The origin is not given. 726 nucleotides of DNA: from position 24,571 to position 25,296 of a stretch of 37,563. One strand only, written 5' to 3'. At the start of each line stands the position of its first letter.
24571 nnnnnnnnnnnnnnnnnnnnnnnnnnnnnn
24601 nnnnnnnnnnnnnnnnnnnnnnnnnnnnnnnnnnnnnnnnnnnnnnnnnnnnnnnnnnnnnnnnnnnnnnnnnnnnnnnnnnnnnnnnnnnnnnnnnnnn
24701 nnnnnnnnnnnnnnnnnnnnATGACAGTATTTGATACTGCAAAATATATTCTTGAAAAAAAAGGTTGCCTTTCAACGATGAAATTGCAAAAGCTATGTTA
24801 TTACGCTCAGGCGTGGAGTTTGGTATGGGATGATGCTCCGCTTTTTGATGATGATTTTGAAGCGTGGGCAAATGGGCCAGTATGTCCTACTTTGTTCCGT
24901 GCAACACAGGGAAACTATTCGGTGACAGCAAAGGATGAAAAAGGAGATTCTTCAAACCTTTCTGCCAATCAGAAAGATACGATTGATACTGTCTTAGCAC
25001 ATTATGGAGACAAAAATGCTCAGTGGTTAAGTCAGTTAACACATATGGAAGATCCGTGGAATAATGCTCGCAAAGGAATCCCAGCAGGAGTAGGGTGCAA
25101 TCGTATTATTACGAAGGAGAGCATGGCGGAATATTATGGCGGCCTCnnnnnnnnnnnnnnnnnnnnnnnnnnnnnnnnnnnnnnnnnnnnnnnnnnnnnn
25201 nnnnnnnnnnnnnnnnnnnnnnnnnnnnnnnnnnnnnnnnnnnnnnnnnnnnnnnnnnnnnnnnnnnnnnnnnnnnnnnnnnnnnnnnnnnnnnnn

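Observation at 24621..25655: Panacea (DUF4065) antitoxin-like gene translationally coupled to an unrecognisable 159-aa partner: candidate novel PanA-PanT toxin-antitoxin or abortive-infection module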

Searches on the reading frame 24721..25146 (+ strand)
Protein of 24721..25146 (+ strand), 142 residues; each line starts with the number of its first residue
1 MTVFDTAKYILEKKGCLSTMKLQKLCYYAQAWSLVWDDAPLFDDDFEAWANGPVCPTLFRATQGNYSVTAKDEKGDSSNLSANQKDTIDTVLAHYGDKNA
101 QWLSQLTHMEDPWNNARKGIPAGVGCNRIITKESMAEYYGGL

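Call 3: search_protein_families(library=pfam, proteins=[window:24721-25146:+], max_evalue=1)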
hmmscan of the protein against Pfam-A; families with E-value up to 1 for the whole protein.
window:24721-25146:+ (142 aa): 1 family
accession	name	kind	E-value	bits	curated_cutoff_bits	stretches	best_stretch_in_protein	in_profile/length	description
PF13274.11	SocA_Panacea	-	2.4e-20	74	25.7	1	22-113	1-112/113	Antitoxin SocA-like, Panacea domain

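Call 4: search_protein_families(library=padloc, proteins=[window:24721-25146:+], max_evalue=1)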
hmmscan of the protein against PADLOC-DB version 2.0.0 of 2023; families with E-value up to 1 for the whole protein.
window:24721-25146:+ (142 aa): 0 families

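Call 5: search_protein_families(library=phrogs, proteins=[window:24721-25146:+], max_evalue=1)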
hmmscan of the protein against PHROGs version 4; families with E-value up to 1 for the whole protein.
window:24721-25146:+ (142 aa): 2 families
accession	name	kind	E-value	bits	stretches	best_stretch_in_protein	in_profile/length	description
phrog_1281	-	unknown function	4.4e-39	135.2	1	1-140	8-151/195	-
phrog_10390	-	unknown function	2.2e-30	107.2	1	2-139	150-291/299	-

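Call 6: search_protein_families(library=ncbifam, proteins=[window:24721-25146:+], max_evalue=1)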
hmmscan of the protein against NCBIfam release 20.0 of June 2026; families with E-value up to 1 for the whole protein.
window:24721-25146:+ (142 aa): 1 family
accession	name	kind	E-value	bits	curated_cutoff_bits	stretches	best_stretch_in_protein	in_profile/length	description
NF047745.1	SocA_antitoxin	equivalog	3.9e-14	52.7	190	1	16-137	20-153/176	type VI toxin-antitoxin system SocA family antitoxin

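Call 98: search_dna_similar(query=window:24721-25146:+, collection=phages, mode=protein, max_evalue=1e-10, max_rows=25, rows=spread)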
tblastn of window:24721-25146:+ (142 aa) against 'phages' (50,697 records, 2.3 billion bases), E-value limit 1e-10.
Records with a match: 64; places in all: 68; records where one place covers at least 80% of the query: 58.
Best place of each record, by identity: <60% 64.
By first word of the organism name: Bacteriophage 16; Paenibacillus 15; Streptococcus 6; Pseudomonas 6; Escherichia 5; Listeria 4; Mycobacterium 3; Cylindrospermopsis 2; Salmonella 2; Bacteroides 1; and 4 more.
By host as written in the record: Paenibacillus larvae 11; Helicobacter cinaedi 11; Pseudomonas aeruginosa 6; - 4; Listeria monocytogenes 4; Salmonella serovar Haardt 2; Paenibacillus larvae ATCC 9545 2; Paenibacillus larvae 2006 2; and 22 more.
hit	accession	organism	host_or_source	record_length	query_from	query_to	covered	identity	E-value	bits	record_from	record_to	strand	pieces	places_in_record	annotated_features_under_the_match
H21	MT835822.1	Bacteriophage sp.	human fecal samples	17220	3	142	99%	49.3%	5e-39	144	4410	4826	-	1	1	record has no annotation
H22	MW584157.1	Mycobacterium phage prophi68-1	Mycobacterium abscessus GD68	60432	2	139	97%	39.2%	4e-23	99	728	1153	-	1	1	3: GepA-like toxin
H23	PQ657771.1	Escherichia phage EC.P3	Escherichia coli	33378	1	142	100%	37.6%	1e-18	86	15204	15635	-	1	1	hypothetical protein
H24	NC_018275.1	Salmonella phage vB_SemP_Emek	Salmonella serovar Haardt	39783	1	140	99%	37.7%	3e-16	79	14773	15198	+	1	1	DUF4065 domain-containing protein | hypothetical protein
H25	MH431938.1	Paenibacillus phage C7Cdelta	Paenibacillus larvae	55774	2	142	99%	37.1%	4e-20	91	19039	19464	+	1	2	hypothetical protein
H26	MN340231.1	Escherichia phage phiv205-1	Escherichia coli APEC DE205B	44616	1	140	91%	40.4%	4e-12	92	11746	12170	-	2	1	hypothetical protein (x2)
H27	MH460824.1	Paenibacillus phage Unity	Paenibacillus larvae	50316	1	141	99%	36.5%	6e-20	90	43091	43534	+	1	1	hypothetical protein | antitoxin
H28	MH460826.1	Paenibacillus phage Heath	Paenibacillus larvae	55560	1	141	99%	36.5%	6e-20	90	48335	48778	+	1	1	hypothetical protein | antitoxin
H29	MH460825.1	Paenibacillus phage Scottie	Paenibacillus larvae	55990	1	141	99%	36.5%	6e-20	90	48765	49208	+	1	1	hypothetical protein | antitoxin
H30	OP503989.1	Paenibacillus phage Callan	Paenibacillus larvae 2006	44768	2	142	99%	35.7%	2e-17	83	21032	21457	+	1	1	hypothetical protein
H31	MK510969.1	Pseudomonas phage vB_Pae_CF60a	Pseudomonas aeruginosa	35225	5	142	97%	34.2%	1e-13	72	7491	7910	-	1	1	hypothetical protein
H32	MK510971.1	Pseudomonas phage vB_Pae_CF79a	Pseudomonas aeruginosa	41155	5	142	97%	34.2%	1e-13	72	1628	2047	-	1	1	hypothetical protein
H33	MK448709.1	Streptococcus phage Javan231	Streptococcus gallolyticus NTS_31307655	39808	5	137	94%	35.0%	2e-15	77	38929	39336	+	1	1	hypothetical protein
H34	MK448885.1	Streptococcus phage Javan252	Streptococcus henryi A-4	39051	5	137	94%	35.0%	3e-14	74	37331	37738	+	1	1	hypothetical protein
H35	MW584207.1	Mycobacterium phage prophiGD12-2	Mycobacterium abscessus GD12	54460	5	119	81%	38.5%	5e-16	79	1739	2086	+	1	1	2: GepA-like toxin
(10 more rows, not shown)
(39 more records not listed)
